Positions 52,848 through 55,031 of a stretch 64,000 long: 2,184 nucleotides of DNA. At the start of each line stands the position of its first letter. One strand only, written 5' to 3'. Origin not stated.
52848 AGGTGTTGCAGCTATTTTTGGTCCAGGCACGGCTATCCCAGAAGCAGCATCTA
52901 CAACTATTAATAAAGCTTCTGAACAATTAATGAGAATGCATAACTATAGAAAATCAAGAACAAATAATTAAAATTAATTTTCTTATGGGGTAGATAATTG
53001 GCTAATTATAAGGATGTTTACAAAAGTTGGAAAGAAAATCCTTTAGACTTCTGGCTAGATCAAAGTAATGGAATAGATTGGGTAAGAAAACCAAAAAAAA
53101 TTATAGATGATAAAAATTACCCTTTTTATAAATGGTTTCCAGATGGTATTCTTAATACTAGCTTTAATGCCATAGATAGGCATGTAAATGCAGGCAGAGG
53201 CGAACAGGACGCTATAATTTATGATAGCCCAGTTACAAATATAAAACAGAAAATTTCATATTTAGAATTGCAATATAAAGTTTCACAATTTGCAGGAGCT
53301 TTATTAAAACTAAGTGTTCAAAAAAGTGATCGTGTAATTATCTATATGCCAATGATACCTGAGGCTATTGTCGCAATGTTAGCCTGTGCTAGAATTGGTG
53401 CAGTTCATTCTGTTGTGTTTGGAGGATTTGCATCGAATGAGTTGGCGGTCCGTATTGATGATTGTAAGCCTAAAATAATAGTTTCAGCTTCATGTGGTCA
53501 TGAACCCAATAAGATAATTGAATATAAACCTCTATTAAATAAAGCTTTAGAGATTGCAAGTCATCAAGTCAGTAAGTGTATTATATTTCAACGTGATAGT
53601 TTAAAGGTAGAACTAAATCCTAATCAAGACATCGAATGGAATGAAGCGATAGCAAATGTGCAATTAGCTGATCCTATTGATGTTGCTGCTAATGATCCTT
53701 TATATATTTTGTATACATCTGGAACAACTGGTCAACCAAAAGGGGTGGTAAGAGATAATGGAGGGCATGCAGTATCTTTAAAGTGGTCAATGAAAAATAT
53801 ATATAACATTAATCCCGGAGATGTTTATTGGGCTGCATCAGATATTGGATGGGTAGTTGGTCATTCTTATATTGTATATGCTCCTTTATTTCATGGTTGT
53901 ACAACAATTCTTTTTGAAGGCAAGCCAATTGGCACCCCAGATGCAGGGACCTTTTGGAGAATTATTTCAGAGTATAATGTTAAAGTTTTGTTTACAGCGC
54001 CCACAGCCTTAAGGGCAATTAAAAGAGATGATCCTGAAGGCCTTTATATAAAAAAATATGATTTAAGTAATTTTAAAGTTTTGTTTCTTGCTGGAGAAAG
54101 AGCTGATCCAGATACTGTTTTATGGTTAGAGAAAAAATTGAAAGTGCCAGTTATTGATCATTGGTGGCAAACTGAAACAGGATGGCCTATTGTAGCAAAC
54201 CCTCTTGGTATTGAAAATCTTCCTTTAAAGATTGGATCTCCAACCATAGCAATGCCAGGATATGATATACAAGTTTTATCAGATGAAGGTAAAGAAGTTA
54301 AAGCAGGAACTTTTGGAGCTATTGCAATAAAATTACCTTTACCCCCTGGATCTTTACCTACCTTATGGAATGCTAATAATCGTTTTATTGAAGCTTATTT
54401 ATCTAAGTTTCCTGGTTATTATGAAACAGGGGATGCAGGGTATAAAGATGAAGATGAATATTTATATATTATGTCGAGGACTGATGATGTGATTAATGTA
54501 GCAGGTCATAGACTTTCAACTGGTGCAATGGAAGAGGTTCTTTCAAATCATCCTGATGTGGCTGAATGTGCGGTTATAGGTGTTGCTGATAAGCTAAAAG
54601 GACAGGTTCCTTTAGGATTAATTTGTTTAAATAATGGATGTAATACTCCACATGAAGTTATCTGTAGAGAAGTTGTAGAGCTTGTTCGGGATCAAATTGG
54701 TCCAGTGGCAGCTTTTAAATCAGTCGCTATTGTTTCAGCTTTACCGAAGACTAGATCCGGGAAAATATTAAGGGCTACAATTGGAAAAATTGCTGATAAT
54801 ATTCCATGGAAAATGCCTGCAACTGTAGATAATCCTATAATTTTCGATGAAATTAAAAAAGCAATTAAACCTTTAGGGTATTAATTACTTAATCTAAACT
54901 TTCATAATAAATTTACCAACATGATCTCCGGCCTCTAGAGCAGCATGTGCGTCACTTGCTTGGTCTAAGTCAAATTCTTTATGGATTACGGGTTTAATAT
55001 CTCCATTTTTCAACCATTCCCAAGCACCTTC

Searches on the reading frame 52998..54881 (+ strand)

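Call 86: search_protein_families(library=pfam, proteins=[window:52998-54881:+], max_evalue=0.00001)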
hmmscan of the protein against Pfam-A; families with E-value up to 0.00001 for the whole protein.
window:52998-54881:+ (628 aa): 3 families
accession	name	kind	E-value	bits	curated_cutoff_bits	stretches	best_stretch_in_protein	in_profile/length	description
PF00501.34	AMP-binding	-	1.6e-71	241.6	29.9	1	66-445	7-375/384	AMP-binding enzyme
PF13193.12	AMP-binding_C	-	9.9e-25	87.7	24.5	1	511-589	2-76/76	AMP-binding enzyme C-terminal domain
PF16177.11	ACAS_N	-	8.9e-16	57.9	27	1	4-58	1-55/55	Acetyl-coenzyme A synthetase N-terminus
